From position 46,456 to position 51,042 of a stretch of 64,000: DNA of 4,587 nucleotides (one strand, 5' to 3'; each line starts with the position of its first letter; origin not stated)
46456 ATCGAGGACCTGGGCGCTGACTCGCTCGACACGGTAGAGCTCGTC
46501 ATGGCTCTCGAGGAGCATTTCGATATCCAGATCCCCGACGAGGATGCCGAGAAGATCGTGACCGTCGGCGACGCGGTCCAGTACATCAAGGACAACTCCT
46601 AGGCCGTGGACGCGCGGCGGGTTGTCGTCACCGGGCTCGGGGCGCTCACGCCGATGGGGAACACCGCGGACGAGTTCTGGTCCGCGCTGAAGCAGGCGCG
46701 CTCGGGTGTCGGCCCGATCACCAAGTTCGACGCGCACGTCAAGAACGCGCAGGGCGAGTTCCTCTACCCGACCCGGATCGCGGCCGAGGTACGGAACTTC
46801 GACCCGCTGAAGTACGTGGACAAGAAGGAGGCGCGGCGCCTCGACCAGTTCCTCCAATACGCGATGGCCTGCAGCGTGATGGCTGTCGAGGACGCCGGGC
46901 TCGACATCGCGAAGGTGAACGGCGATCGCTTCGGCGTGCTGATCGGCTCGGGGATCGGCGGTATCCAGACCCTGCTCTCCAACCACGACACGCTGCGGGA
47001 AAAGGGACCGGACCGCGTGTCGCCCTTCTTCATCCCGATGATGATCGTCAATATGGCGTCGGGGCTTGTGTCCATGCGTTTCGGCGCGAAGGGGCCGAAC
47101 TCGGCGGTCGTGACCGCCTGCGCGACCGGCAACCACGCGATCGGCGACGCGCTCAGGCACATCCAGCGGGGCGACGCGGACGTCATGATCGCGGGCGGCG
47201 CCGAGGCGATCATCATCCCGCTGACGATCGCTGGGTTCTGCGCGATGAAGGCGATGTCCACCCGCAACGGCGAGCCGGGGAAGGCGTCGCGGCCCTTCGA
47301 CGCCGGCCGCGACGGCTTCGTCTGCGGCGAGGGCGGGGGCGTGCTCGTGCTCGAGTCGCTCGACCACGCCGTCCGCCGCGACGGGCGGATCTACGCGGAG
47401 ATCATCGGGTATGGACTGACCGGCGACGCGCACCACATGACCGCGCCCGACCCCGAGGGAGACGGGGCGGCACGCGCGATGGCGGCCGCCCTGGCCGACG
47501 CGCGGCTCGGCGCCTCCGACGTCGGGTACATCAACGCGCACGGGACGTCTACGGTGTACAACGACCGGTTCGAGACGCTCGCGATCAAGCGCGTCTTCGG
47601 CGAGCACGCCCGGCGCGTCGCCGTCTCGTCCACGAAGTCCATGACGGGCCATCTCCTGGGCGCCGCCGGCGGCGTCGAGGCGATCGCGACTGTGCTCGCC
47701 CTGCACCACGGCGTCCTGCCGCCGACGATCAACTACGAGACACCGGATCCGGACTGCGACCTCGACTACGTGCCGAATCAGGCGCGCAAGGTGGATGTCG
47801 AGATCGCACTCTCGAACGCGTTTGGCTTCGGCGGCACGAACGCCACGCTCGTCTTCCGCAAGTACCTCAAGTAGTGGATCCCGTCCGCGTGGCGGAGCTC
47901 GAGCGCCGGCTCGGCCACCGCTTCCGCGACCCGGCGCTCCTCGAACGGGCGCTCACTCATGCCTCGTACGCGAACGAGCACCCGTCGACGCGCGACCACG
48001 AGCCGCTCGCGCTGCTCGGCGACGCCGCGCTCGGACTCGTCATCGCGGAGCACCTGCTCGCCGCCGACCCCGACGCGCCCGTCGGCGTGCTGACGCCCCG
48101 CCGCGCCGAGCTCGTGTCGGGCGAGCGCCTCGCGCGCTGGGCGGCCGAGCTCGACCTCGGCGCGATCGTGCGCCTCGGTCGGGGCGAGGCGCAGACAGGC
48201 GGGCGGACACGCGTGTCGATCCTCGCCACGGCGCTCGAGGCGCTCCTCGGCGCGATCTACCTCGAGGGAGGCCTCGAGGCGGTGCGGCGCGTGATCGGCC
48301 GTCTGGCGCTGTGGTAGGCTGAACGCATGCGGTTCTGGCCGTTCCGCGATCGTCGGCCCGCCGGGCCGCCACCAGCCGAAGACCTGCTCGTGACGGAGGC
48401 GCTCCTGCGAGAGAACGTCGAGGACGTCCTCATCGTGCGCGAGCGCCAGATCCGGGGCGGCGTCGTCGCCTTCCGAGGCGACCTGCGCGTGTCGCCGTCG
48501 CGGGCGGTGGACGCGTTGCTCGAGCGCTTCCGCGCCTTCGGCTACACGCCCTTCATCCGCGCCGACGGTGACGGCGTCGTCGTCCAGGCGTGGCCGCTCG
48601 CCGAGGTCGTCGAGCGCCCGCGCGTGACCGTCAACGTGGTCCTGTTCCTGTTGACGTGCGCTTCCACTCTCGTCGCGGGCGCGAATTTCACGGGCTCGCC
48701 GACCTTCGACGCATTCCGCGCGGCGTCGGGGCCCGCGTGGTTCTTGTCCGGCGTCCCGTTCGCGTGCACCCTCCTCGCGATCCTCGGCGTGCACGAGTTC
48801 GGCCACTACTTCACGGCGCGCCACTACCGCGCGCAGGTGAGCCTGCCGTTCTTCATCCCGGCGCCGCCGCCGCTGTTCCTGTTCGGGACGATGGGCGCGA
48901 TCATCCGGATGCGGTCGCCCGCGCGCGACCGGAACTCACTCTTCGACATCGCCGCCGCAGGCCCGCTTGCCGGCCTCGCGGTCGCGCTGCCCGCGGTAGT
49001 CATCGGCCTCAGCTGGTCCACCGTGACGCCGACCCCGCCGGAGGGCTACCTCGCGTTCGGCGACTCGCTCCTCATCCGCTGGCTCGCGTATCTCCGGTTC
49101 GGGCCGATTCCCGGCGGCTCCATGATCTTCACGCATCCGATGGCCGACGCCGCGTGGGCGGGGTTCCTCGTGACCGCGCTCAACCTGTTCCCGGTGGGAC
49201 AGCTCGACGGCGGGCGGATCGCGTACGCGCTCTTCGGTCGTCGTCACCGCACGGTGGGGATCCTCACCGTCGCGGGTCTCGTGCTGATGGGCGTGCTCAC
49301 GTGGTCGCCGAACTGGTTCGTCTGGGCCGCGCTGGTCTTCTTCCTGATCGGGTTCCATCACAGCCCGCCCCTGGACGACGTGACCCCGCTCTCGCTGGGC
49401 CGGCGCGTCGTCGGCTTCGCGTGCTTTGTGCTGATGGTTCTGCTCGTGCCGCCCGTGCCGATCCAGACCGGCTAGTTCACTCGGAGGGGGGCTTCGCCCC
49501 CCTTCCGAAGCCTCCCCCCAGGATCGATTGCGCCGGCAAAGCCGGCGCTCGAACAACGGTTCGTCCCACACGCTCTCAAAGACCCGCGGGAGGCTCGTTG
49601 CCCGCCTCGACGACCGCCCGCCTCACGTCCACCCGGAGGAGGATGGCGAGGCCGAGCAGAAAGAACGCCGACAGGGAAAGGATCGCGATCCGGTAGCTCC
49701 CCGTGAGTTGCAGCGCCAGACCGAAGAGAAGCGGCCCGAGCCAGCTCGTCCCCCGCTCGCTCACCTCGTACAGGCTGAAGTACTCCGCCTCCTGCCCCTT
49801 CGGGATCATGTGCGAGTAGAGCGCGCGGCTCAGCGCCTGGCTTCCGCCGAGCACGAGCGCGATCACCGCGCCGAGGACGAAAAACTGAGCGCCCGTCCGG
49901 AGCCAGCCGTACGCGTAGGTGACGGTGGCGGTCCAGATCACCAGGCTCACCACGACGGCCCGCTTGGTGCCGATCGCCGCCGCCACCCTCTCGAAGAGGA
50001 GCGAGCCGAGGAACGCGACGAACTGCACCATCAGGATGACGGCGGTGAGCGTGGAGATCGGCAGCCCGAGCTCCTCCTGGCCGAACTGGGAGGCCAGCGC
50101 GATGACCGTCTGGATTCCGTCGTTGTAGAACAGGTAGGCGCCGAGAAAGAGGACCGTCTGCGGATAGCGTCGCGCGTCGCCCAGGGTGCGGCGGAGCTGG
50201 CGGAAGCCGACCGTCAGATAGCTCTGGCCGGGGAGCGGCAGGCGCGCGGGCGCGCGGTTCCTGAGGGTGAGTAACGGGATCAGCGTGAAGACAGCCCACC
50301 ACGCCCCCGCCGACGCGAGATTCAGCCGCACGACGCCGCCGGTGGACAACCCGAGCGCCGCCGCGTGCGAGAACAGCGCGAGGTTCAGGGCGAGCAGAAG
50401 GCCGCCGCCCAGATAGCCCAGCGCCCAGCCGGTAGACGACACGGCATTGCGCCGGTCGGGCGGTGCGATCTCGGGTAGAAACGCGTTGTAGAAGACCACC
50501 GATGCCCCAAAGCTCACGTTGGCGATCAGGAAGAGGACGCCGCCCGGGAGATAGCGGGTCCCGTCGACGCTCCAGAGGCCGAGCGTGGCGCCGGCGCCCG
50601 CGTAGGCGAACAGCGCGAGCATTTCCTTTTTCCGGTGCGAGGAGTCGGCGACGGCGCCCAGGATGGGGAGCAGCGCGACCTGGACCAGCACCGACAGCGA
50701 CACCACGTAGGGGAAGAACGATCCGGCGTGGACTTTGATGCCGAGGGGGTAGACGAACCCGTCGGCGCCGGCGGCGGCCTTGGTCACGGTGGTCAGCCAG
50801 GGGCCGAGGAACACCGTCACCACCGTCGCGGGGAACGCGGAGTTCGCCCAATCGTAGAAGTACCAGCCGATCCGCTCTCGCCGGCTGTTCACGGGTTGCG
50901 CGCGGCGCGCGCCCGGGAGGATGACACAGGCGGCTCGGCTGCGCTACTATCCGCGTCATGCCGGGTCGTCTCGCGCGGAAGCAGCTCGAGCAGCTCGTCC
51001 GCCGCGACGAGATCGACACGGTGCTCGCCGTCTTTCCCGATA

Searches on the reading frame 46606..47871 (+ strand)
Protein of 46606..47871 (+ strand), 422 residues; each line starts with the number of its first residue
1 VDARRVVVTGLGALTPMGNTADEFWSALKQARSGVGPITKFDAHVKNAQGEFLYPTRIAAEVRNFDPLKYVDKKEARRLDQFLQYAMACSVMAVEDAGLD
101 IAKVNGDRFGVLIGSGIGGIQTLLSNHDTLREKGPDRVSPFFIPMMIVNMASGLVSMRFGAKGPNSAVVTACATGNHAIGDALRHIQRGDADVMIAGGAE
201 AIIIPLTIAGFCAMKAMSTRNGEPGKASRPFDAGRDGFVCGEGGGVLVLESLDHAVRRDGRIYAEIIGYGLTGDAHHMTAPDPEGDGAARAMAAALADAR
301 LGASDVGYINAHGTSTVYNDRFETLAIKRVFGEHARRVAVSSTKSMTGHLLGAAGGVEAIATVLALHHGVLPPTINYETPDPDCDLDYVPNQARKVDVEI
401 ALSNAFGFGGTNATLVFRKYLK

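Call 44: search_protein_families(library=pfam, proteins=[window:46606-47871:+], max_evalue=0.00001)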
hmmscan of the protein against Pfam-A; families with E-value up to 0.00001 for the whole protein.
window:46606-47871:+ (422 aa): 2 families
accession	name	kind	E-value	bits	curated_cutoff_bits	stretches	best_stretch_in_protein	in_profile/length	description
PF00109.32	ketoacyl-synt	-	9.8e-64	215.8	20.8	1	4-255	2-252/252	Beta-ketoacyl synthase, N-terminal domain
PF02801.28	Ketoacyl-synt_C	-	1.2e-42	145.1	20.8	1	263-378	1-119/119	Beta-ketoacyl synthase, C-terminal domain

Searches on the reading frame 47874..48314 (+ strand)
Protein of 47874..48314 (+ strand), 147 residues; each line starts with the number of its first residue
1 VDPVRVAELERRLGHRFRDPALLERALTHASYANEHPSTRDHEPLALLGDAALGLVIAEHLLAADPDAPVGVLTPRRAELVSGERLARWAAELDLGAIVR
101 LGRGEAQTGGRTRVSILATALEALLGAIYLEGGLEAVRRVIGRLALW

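Call 44: search_protein_families(library=pfam, proteins=[window:47874-48314:+], max_evalue=0.00001)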
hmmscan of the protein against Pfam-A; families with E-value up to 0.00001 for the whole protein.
window:47874-48314:+ (147 aa): 2 families
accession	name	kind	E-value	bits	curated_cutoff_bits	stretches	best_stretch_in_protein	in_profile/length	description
PF14622.11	Ribonucleas_3_3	-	6e-32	110.9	35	1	19-143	1-122/128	Ribonuclease-III-like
PF00636.31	Ribonuclease_3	-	8e-20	72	27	1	43-133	1-102/102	Ribonuclease III domain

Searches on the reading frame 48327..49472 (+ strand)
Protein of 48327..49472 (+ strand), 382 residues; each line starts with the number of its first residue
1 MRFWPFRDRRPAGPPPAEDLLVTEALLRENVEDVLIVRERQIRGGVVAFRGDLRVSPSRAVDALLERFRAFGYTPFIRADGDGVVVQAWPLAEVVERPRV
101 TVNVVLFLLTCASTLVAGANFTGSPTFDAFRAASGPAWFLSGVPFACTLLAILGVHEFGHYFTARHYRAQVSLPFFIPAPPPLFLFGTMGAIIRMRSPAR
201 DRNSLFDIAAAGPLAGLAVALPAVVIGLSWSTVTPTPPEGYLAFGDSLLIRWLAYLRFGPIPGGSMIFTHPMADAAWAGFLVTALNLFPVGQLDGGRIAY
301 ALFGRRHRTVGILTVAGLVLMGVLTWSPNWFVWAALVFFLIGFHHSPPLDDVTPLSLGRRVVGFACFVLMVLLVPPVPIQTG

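Call 44: search_protein_families(library=pfam, proteins=[window:48327-49472:+], max_evalue=0.00001)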
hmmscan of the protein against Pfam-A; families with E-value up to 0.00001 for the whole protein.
window:48327-49472:+ (382 aa): 1 family
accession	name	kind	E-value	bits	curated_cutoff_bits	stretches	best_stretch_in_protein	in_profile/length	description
PF02163.28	Peptidase_M50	-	2.6e-20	73.2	27.2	1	145-310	2-207/221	Peptidase family M50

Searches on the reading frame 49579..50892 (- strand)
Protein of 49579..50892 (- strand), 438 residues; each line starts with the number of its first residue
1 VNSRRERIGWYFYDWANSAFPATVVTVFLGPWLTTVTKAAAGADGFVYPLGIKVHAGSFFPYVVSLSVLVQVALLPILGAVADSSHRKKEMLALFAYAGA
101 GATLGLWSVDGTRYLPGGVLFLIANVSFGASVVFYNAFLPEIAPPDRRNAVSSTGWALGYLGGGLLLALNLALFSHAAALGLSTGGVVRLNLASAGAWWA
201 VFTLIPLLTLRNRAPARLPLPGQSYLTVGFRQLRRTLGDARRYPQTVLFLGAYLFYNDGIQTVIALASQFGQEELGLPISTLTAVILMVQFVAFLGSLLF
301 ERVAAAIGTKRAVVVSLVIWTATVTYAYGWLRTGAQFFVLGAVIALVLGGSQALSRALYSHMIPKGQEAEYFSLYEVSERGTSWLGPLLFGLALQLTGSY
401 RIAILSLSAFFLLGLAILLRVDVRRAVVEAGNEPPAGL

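Call 44: search_protein_families(library=pfam, proteins=[window:49579-50892:-], max_evalue=0.00001)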
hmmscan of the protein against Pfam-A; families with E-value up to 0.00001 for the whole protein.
window:49579-50892:- (438 aa): 2 families
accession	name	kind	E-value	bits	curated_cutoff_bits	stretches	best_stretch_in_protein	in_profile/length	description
PF11700.14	ATG22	-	6.1e-105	352.1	24.1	1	3-430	2-481/482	Vacuole effluxer Atg22 like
PF07690.21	MFS_1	-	8.6e-13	48.4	33.4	1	259-426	11-179/347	Major Facilitator Superfamily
